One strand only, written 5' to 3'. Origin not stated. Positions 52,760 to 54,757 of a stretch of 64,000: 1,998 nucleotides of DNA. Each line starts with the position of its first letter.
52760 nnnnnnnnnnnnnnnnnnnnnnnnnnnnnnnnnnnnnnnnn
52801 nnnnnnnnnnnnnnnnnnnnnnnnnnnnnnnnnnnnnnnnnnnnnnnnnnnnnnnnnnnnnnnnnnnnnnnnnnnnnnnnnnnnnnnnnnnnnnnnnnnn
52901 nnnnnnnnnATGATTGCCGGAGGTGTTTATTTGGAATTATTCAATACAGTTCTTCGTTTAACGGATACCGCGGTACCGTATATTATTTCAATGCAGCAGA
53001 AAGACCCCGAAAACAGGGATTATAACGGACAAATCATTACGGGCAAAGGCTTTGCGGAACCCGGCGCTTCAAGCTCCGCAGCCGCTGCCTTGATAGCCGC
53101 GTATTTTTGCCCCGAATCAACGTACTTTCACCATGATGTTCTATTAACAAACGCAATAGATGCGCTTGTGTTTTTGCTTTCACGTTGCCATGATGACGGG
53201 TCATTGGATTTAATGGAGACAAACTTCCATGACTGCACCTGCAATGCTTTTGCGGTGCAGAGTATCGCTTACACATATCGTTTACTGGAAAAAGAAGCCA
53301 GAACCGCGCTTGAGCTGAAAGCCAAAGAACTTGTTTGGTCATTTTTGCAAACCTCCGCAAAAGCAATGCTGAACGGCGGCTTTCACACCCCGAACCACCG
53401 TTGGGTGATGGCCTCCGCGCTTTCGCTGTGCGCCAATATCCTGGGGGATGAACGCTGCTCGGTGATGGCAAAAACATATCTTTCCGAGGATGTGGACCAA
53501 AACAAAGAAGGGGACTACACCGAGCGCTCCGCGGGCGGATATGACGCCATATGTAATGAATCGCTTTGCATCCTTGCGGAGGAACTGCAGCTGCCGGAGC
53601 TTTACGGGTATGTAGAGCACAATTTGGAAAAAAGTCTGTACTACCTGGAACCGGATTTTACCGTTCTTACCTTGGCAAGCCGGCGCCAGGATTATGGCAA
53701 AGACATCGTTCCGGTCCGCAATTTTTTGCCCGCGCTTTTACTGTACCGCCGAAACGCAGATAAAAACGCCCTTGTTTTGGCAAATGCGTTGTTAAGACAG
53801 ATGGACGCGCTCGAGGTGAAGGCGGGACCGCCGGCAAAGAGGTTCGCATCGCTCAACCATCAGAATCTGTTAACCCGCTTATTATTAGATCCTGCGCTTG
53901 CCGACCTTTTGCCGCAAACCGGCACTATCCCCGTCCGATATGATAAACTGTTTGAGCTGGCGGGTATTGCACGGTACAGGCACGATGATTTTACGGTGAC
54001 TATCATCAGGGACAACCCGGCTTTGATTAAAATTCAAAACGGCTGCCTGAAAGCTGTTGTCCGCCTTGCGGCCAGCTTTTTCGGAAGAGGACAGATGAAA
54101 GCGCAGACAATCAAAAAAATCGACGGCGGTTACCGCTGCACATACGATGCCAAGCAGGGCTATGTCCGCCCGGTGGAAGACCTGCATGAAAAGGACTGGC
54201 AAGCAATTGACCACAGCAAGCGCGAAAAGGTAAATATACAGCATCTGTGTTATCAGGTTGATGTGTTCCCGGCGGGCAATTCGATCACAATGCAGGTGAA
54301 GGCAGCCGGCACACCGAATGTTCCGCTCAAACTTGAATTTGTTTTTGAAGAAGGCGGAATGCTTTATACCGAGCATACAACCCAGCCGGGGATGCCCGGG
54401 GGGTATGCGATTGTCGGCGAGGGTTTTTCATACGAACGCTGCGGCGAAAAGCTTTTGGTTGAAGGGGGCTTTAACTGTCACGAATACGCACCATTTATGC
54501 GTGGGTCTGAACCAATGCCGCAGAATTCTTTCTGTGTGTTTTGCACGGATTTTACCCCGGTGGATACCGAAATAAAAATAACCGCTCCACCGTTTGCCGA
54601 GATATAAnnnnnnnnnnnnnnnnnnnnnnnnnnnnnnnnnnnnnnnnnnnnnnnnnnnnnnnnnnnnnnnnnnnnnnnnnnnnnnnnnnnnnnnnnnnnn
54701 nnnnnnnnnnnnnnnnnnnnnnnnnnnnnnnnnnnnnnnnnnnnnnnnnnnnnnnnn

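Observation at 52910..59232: Candidate novel glycyl-radical-enzyme operon: heparinase-like + URO-D-like + eliminase-class GRE + three-cluster activase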

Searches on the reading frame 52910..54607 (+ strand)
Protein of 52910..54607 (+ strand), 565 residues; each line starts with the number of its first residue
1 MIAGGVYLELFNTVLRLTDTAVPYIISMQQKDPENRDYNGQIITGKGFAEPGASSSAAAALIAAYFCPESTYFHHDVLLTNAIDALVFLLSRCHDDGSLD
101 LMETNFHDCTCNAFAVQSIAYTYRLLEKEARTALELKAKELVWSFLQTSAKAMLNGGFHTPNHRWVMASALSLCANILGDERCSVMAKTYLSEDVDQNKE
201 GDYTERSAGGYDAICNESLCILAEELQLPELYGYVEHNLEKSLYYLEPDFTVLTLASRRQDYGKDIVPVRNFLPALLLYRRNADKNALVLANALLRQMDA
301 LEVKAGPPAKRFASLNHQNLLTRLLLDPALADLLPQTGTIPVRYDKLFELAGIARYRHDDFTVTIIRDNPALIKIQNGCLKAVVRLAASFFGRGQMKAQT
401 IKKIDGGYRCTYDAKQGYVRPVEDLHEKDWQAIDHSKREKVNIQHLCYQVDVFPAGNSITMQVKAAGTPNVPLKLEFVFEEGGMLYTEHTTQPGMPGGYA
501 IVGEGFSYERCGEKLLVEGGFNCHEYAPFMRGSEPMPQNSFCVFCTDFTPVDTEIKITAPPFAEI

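Call 3: search_protein_families(library=pfam, proteins=[window:52910-54607:+], max_evalue=0.01)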
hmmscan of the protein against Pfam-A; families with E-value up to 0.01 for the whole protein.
window:52910-54607:+ (565 aa): 0 families

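Call 4: search_protein_families(library=ncbifam, proteins=[window:52910-54607:+], max_evalue=0.01)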
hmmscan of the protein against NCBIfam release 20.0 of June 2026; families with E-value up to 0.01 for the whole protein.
window:52910-54607:+ (565 aa): 0 families

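Call 5: search_protein_families(library=pfam, proteins=[window:52910-54607:+], max_evalue=10)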
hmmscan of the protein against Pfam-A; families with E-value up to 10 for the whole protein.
window:52910-54607:+ (565 aa): 0 families

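Call 7: search_solved_structures(query=window:52910-54607:+, max_evalue=10)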
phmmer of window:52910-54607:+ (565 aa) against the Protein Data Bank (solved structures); distinct sequences matched with E-value up to 10: 1.
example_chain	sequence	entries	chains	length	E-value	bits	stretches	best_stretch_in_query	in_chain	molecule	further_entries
4cs5_A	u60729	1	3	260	1.3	10.7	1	427-483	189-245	PROLIFERATING CELL NUCLEAR ANTIGEN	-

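Call 33: find_homologous_proteins(query=window:52910-54607:+)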
Query window:52910-54607:+ (565 aa): 334 proteins with E <= 0.001 among 8000 candidates; the best 120 are listed.
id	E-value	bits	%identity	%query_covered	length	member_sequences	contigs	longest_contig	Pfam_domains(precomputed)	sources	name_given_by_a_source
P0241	0.0e+0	1294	100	99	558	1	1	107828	-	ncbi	-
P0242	4.3e-285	965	73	99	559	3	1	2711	-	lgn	-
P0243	3.9e-280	948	72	99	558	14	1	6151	-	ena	-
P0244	1.7e-278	943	71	99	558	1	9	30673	-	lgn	-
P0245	1.7e-269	913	68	100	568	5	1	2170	-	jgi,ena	-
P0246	4.3e-238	810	64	98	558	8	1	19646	-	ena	-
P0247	5.0e-225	766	74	80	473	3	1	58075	-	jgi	jgi:hypothetical protein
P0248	1.0e-212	726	58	98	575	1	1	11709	-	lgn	-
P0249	4.3e-204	697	56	98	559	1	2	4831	-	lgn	-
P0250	5.4e-187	641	52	97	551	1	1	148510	-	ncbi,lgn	-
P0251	9.8e-183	627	51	97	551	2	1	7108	-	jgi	jgi:hypothetical protein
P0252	2.0e-182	626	52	97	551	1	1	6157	-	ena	-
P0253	7.9e-177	607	51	98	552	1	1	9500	-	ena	-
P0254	1.1e-176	607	50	98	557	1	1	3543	-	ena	-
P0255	1.1e-174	600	51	97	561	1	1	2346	-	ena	-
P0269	7.8e-124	432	40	97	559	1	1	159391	-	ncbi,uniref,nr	ncbi:hypothetical protein [Paenibacillus piri]|uniref:Alginate lyase domain-containing protein n=1 T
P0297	7.4e-94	333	36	94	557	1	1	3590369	-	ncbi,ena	-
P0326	2.1e-71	259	29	97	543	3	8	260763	-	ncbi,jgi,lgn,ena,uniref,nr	ncbi:hypothetical protein [Petroclostridium xylanilyticum]|jgi:hypothetical protein|uniref:hypotheti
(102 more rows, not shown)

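Call 35: find_encoding_contigs(protein=P0247, flank=10000, max_places=3)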
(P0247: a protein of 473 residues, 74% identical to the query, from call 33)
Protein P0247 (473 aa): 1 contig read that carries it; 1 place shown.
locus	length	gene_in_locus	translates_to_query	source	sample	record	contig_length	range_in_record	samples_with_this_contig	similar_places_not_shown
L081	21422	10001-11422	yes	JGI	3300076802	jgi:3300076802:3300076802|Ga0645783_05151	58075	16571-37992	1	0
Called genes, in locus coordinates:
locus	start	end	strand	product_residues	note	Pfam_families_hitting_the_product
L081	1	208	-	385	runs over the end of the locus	PF09861:Lar_N, PF21113:LarA_C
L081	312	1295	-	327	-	PF12146:Hydrolase_4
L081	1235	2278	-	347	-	PF03881:Fructosamin_kin, PF01636:APH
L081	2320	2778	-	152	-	-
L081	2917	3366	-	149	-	PF24709:DUF7670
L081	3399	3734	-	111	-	-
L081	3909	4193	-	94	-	PF24709:DUF7670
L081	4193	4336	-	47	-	PF24709:DUF7670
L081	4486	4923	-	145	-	-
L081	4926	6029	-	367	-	PF00295:Glyco_hydro_28, PF13229:Beta_helix (weak)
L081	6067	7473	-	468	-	PF07613:DUF1576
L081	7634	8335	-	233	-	PF00174:Oxidored_molyb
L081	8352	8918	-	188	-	PF21349:RUBY_RBDX (weak)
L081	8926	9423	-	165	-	PF01966:HD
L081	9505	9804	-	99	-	PF08818:DUF1801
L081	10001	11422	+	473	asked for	-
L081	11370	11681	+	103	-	-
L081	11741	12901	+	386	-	-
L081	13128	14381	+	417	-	PF07690:MFS_1, PF05977:MFS_3 (weak), PF07690:MFS_1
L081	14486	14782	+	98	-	-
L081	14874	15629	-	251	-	PF06283:ThuA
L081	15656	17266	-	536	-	PF13347:MFS_2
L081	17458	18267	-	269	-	-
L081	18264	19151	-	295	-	-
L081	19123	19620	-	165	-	PF07494:Reg_prop (faint)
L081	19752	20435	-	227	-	PF00702:Hydrolase, PF13419:HAD_2, PF13242:Hydrolase_like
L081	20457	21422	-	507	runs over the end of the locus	-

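Call 36: find_encoding_contigs(protein=P0250, flank=10000, max_places=3)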
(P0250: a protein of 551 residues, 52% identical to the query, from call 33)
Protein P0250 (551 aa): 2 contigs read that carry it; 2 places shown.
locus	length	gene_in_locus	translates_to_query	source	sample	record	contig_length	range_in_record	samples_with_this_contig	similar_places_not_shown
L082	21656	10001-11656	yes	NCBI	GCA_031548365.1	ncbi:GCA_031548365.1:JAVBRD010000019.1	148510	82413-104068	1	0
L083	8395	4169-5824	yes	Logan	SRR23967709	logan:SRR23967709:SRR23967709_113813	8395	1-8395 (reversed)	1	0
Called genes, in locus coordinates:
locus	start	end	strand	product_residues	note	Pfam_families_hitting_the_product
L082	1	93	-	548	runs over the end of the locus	PF00239:Resolvase, PF07508:Recombinase, PF13408:Zn_ribbon_recom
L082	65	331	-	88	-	-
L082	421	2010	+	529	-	PF00005:ABC_tran, PF02463:SMC_N (faint), PF13304:AAA_21 (faint), PF12848:ABC_tran_Xtn, PF00005:ABC_tran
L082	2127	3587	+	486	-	PF00270:DEAD, PF04851:ResIII, PF00271:Helicase_C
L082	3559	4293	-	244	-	PF04542:Sigma70_r2, PF04545:Sigma70_r4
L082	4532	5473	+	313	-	PF00528:BPD_transp_1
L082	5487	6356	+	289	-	PF00528:BPD_transp_1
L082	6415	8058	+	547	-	PF01547:SBP_bac_1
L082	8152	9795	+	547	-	-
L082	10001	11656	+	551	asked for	-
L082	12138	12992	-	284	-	-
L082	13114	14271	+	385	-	PF01208:URO-D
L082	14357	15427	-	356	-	PF01636:APH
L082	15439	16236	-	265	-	PF13489:Methyltransf_23, PF01209:Ubie_methyltran, PF13847:Methyltransf_31, PF08241:Methyltransf_11, PF08242:Methyltransf_12, PF13649:Methyltransf_25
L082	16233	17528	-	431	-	PF02056:Glyco_hydro_4, PF11975:Glyco_hydro_4C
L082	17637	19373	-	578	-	PF00664:ABC_membrane, PF00005:ABC_tran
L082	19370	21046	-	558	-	PF00664:ABC_membrane, PF00005:ABC_tran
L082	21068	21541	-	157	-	PF08922:DUF1905, PF13376:OmdA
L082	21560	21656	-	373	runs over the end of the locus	PF00150:Cellulase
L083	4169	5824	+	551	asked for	-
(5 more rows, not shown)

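Call 39: find_encoding_contigs(protein=P0241, flank=10000, max_places=2)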
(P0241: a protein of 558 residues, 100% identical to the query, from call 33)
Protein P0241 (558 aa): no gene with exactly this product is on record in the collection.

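Call 45: predict_structure(alignment_id=A2)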
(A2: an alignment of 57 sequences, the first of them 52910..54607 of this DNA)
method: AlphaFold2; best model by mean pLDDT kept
length: 565 residues; sequences in the alignment: 57
mean_pLDDT: 94.6   pTM: 0.91
mean pLDDT of the five models: 94.6, 94.1, 93.9, 93.6, 92.7
residues with pLDDT >= 90: 515; 70-90: 29; 50-70: 16; < 50: 5
segments of 3 or more residues with pLDDT < 50: 1-5
pLDDT, mean of each block of 10 residues (from residue 1): 55 94 94 97 93 96 98 98 98 98 95 97 98 98 99 96 96 99 98 95 91 96 98 98 96 90 92 97 97 92 70 76 97 93 97 97 98 97 98 97 98 98 95 96 98 98 98 98 96 97 96 95 97 95 98 97 71
secondary structure, 60 per line:
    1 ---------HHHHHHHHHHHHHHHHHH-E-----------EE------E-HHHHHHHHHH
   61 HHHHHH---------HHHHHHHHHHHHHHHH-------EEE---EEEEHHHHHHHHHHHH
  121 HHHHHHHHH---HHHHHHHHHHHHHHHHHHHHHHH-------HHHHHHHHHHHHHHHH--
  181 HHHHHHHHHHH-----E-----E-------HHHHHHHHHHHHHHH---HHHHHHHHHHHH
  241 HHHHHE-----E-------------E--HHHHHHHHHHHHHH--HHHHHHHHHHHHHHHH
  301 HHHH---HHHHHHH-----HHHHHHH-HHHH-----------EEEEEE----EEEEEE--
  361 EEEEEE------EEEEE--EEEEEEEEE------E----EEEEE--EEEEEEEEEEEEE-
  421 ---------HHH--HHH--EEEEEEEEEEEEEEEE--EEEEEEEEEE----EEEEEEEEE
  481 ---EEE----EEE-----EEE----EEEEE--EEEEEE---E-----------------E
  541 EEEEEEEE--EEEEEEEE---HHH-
elements in order: H10-27 H51-66 H76-91 E99-101 E105-108 H109-129 H133-155 H163-178 H181-191 H211-225 H229-245 H269-282 H285-304 H308-314 H320-326 H328-331 E343-348 E353-358 E361-366 E373-377 E380-388 E400-404 E407-419 E440-455 E458-467 E472-480 E484-486 E491-493 E499-501 E506-510 E513-518 E540-548 E551-558

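Call 48: fold_search(model_id=the predicted structure, library=pdb)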
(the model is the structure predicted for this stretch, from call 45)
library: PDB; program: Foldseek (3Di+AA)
matches with E <= 10: 1078; with E <= 0.001: 76
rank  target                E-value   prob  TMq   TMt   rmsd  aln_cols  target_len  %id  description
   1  1rwa                  2.1e-10  1.00  0.52  0.42  10.1       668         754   12  Crystal structure of Arthrobacter aurescens chondroitin AC lyase (released 2004-04-13)
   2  9o3q                  2.5e-10  1.00  0.49  0.47  11.2       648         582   12  Apo-structure of a chondroitinase (released 2025-06-11)
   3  1n7r_A                2.7e-10  1.00  0.54  0.44  10.1       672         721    9  Streptococcus pneumoniae Hyaluronate Lyase W291A/W292A/F343V Mutant complex with hexasaccharide hyaluronan (released 2002-12-31)
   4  2e24                  2.7e-10  1.00  0.54  0.43  10.1       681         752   12  crystal structure of a mutant (R612A) of xanthan lyase (released 2007-01-30)
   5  2e22                  3.1e-10  1.00  0.54  0.43  10.1       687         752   12  Crystal structure of xanthan lyase in complex with mannose (released 2007-01-30)
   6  4ok2_B                3.1e-10  1.00  0.49  0.41  10.0       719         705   10  Crystal Structure of Alg17c Mutant Y258A (released 2014-01-29)
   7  1x1h                  3.5e-10  1.00  0.54  0.43   9.5       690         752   10  Crystal Structure of Xanthan Lyase (N194A) (released 2005-07-19)
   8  8fyg_A                4.2e-10  1.00  0.44  0.35  12.2       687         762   10  Crystal structure of Hyaluronate lyase A from Cutibacterium acnes (released 2023-12-13)
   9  1rw9                  5.1e-10  1.00  0.52  0.41  10.5       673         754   11  Crystal structure of the Arthrobacter aurescens chondroitin AC lyase (released 2004-04-13)
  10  8fyg_B                5.3e-10  1.00  0.44  0.35  12.6       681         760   10  Crystal structure of Hyaluronate lyase A from Cutibacterium acnes (released 2023-12-13)
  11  1j0m                  5.6e-10  1.00  0.53  0.42  10.3       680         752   12  Crystal Structure of Bacillus sp. GL1 Xanthan Lyase that Acts on Side Chains of Xanthan (released 2003-04-01)
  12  6ljl_A                6.5e-10  1.00  0.49  0.35   9.9       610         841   11  Crystal Structure of exoHep-Y390A/H555A complexed with a tetrasaccharide substrate (released 2020-12-23)
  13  3a0o_A                7.5e-10  1.00  0.53  0.41   9.3       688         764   10  Crystal structure of alginate lyase from Agrobacterium tumefaciens C58 (released 2010-03-31)
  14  1egu                  7.9e-10  1.00  0.52  0.43  10.1       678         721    9  CRYSTAL STRUCTURE OF STREPTOCOCCUS PNEUMONIAE HYALURONATE LYASE AT 1.56 A RESOLUTION (released 2001-02-16)
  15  2wda_A                8.7e-10  1.00  0.49  0.40  11.3       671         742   12  The X-ray structure of the Streptomyces coelicolor A3 Chondroitin AC Lyase in Complex with Chondroitin sulphate (released 2010-04-21)
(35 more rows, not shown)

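Call 79: search_protein_families(library=phrogs, proteins=[window:52910-54607:+], max_evalue=0.01)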
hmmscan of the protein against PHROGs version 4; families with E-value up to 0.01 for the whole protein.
window:52910-54607:+ (565 aa): 0 families

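Call 82: search_protein_families(library=ncbifam, proteins=[L082:13114-14271:+], max_evalue=0.001)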
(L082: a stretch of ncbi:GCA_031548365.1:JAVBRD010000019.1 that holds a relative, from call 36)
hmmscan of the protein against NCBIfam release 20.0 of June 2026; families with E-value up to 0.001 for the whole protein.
L082:13114-14271:+ (385 aa): 0 families

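Call 89: find_encoding_contigs(protein=P0269, flank=7000, max_places=1)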
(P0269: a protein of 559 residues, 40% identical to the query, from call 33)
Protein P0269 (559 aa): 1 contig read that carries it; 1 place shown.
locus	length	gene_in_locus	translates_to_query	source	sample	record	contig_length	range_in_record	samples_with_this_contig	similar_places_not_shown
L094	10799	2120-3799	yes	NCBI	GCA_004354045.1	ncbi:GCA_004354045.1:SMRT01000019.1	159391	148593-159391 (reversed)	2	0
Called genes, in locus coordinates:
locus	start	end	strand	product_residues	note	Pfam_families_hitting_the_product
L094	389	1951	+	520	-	PF01547:SBP_bac_1, PF13416:SBP_bac_8, PF12010:DUF3502 (faint)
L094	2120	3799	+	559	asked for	-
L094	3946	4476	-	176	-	PF07609:DUF1572, PF04978:MST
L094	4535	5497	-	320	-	PF01118:Semialdhyde_dh, PF22698:Semialdhyde_dhC_1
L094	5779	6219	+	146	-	-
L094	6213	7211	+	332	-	-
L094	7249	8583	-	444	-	PF00389:2-Hacid_dh, PF02826:2-Hacid_dh_C, PF12833:HTH_18, PF00165:HTH_AraC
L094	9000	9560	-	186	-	PF01872:RibD_C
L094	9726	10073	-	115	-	PF08818:DUF1801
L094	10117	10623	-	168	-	PF08327:AHSA1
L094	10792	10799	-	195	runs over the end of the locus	PF00440:TetR_N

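Call 90: find_encoding_contigs(protein=P0326, flank=7000, max_places=1)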
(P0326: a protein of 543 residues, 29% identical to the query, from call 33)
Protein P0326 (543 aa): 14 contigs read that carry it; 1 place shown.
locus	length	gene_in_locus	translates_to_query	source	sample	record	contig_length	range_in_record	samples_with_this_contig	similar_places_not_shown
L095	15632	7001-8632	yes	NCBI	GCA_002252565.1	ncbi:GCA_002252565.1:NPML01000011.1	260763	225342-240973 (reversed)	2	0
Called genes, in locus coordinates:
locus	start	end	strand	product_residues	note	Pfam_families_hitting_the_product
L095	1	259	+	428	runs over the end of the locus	PF01547:SBP_bac_1, PF13416:SBP_bac_8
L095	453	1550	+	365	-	PF07470:Glyco_hydro_88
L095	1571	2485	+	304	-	PF00528:BPD_transp_1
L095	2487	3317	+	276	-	PF00528:BPD_transp_1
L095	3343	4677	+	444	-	PF13802:Gal_mutarotas_2, PF01055:Glyco_hydro_31_2nd, PF21365:Glyco_hydro_31_3rd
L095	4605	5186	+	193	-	PF21365:Glyco_hydro_31_3rd (weak), PF17137:DUF5110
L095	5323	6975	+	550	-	PF13416:SBP_bac_8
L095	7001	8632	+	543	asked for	-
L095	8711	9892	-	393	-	-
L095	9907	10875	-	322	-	PF09992:NAGPA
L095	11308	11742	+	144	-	PF00011:HSP20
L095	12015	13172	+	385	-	PF05206:TRM13 (faint), PF13679:Methyltransf_32, PF13847:Methyltransf_31, PF08241:Methyltransf_11 (weak), PF08242:Methyltransf_12 (weak), PF13649:Methyltransf_25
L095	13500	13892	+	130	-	PF02675:AdoMet_dc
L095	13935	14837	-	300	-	PF00126:HTH_1, PF03466:LysR_substrate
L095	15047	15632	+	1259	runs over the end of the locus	PF18072:FGAR-AT_linker (weak), PF02769:AIRS_C, PF13507:GATase_5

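Call 91: find_encoding_contigs(protein=P0297, flank=7000, max_places=1)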
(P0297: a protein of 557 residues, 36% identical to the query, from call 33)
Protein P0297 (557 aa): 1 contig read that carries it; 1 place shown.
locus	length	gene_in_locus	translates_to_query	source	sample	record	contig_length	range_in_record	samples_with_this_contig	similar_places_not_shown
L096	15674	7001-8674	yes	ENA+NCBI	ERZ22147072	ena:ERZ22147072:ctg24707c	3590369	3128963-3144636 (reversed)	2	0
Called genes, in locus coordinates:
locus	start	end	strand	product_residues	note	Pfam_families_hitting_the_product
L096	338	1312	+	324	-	PF00528:BPD_transp_1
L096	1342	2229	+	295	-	PF00528:BPD_transp_1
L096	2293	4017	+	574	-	-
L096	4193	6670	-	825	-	PF01074:Glyco_hydro_38N, PF09261:Alpha-mann_mid, PF07748:Glyco_hydro_38C, PF17677:Glyco_hydro38C2 (weak)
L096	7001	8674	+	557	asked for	-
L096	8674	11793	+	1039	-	PF22907:Ams1-like_1st (weak), PF01074:Glyco_hydro_38N, PF09261:Alpha-mann_mid, PF07748:Glyco_hydro_38C, PF17677:Glyco_hydro38C2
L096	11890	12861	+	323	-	PF01208:URO-D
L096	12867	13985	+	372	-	PF01208:URO-D (weak)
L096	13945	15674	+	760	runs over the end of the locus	PF08531:Bac_rhamnosid_N, PF05592:Bac_rhamnosid, PF17389:Bac_rhamnosid6H, PF17390:Bac_rhamnosid_C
